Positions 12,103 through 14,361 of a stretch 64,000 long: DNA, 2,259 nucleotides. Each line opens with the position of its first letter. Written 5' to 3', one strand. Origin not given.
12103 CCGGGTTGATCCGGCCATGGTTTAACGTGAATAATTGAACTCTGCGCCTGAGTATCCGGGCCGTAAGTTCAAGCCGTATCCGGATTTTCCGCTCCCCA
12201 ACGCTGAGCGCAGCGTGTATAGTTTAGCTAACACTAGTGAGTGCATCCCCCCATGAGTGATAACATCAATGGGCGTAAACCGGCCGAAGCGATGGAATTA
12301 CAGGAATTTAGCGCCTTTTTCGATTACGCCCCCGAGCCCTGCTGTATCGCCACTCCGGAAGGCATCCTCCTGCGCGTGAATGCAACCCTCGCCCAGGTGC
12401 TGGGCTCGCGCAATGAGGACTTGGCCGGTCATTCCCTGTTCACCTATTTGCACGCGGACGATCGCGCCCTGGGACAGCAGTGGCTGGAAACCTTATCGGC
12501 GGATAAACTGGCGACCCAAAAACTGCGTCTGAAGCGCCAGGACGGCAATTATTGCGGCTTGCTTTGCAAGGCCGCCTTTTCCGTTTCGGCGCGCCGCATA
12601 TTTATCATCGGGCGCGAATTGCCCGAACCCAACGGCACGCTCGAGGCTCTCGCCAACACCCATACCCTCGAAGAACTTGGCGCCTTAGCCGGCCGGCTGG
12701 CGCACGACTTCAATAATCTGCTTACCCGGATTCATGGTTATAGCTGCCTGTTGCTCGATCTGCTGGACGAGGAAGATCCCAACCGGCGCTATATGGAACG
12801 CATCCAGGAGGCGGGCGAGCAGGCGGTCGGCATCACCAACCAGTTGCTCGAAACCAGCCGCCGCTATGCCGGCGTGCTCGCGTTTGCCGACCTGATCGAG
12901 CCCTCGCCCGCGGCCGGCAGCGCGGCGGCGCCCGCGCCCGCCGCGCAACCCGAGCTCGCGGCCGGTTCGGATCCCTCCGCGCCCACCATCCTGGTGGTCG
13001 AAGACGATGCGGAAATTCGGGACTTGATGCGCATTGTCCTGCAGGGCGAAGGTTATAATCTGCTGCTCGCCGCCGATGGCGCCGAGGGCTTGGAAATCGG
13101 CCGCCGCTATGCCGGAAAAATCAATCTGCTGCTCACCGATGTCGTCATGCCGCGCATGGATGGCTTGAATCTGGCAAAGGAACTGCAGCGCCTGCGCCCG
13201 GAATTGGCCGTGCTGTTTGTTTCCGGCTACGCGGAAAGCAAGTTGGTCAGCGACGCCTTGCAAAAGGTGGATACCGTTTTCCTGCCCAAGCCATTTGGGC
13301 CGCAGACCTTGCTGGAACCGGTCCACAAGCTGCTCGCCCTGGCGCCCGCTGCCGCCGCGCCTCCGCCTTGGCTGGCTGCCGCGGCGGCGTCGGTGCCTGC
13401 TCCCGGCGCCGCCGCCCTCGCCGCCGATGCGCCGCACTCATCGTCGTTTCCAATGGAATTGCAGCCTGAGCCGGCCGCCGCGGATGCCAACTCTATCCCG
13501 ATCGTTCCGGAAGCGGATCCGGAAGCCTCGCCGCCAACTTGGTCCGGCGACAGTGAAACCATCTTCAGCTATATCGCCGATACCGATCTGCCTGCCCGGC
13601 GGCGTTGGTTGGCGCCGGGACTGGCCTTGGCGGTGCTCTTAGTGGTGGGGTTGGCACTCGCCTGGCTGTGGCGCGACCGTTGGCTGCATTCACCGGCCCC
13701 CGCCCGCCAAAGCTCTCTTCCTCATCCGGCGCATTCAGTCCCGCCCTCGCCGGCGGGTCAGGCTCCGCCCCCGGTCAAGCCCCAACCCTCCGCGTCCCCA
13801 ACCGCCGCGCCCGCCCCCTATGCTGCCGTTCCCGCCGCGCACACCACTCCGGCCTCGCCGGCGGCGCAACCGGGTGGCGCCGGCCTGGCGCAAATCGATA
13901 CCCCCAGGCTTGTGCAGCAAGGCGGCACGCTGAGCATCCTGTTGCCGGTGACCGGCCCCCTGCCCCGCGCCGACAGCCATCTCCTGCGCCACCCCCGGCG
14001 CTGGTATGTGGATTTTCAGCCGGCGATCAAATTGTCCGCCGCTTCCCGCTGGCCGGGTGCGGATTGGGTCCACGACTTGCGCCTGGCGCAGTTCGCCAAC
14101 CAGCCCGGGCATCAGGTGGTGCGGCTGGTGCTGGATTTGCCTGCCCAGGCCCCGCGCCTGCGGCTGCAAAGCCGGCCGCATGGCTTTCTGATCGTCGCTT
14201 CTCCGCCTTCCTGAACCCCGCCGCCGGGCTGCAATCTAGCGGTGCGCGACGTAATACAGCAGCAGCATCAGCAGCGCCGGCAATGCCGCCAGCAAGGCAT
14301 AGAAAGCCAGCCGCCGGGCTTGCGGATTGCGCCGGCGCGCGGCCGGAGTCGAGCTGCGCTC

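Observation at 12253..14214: Histidine-kinase-like protein without an ATPase domain, fused to a receiver, a TM helix and a periplasmic AMIN domain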

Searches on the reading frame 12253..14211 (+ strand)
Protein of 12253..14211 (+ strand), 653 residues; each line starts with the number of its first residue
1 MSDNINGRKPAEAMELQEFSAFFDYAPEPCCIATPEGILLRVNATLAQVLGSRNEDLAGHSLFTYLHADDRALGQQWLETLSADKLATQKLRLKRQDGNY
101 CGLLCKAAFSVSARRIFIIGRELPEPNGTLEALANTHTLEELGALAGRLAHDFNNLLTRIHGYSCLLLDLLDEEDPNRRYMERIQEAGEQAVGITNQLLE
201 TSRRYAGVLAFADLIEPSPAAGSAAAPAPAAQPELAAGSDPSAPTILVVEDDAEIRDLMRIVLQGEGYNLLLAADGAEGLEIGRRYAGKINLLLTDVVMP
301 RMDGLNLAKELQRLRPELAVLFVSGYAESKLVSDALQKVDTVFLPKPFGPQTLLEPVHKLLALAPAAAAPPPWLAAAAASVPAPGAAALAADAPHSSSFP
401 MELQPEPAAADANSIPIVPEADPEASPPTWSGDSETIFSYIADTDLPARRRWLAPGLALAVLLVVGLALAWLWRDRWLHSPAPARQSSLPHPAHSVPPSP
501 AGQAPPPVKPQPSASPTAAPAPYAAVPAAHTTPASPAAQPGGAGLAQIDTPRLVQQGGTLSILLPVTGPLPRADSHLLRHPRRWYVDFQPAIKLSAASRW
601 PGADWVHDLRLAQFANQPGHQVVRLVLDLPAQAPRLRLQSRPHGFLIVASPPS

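Call 3: search_protein_families(library=pfam, proteins=[window:12253-14211:+], max_evalue=10)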
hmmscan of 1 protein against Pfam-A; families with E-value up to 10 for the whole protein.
window:12253-14211:+ (653 aa): 8 families
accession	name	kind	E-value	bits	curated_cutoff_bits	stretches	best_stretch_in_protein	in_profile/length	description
PF00072.30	Response_reg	-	4.5e-21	75.5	30.2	1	246-356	1-109/111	Response regulator receiver domain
PF00512.31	HisKA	-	2.6e-08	34.2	26.9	1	144-204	4-63/66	His Kinase A (phospho-acceptor) domain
PF00989.32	PAS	-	2.3e-05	24.8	22.6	1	18-81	2-67/113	PAS fold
PF08447.18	PAS_3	-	0.00034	21.3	25.6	1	41-108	3-73/89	PAS fold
PF13188.13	PAS_8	-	0.00058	20.1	21.8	1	19-78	3-61/65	PAS domain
PF08448.16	PAS_4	-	0.0045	17.6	23.1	1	23-95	1-74/110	PAS fold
PF13426.13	PAS_9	-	0.0084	16.8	27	1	27-106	1-80/103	PAS domain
PF24820.1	Diguanyl_cycl_sensor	-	0.044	14.2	28.1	1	26-78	5-57/109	Diguanylate cyclase-like sensor domain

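Call 4: search_protein_families(library=ncbifam, proteins=[window:12253-14211:+], max_evalue=1)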
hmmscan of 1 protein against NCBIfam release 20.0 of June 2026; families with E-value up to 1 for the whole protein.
window:12253-14211:+ (653 aa): 95 families (the best 25 are shown)
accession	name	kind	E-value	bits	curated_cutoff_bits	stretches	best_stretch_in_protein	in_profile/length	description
NF046020.1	HisKinCckABruc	equivalog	2.4e-40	138.2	1000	2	243-361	749-867/868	cell cycle histidine kinase CckA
NF046026.1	HisKinCckACaul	equivalog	4.2e-32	111.1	1000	2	236-361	550-676/678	cell cycle histidine kinase CckA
NF010076.0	PRK13557.1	subfamily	1.2e-31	109.8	631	2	231-361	403-533/540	histidine kinase famiy protein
NF046022.1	RespRegCpdRBruc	equivalog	7.2e-20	71.2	180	1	246-362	4-118/120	cell cycle two-component system response regulator CpdR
NF051850.1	RespRegRprY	equivalog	5.3e-15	55.5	370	1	246-357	7-116/234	response regulator transcription factor RprY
NF052574.1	HisKinEspCMyxo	equivalog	1.4e-14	53.3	1200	2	224-361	643-783/785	serine histidine kinase EspC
NF051870.1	NAssimRespRegNtrX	equivalog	2.6e-14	53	600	1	245-358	3-116/452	nitrogen assimilation response regulator NtrX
NF047465.1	hybrid_HK_LvrA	exception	7.3e-14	50.7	1200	1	243-362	467-585/819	hybrid histidine kinase/response regulator LvrA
NF006900.1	PRK09390.1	equivalog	9.2e-14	51.4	255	1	243-366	4-125/203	response regulator FixJ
NF033120.0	vanR_FM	exception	1.9e-13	50.6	460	1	245-354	5-111/231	vancomycin resistance response regulator transcription factor, VanR-F/VanR-M family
NF010411.0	PRK13837.1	equivalog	1.9e-13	49.3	647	1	132-208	440-516/828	two-component system VirA-like sensor kinase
NF053512.1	nitric_RR_NosR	exception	2.5e-13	49.8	400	1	246-361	1-115/422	response regulator c-di-GMP phosphodiesterase, NosR family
NF041733.1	resp_reg_CseB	equivalog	2.9e-13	49.7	350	1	245-361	2-115/228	two-component system response regulator CseB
TIGR01818.1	ntrC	equivalog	3.3e-13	49.2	558.6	1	246-358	1-111/463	nitrogen regulation protein NR(I)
NF011695.0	PRK15115.1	equivalog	8.2e-13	47.9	763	1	245-367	8-128/445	two-component system response regulator GlrR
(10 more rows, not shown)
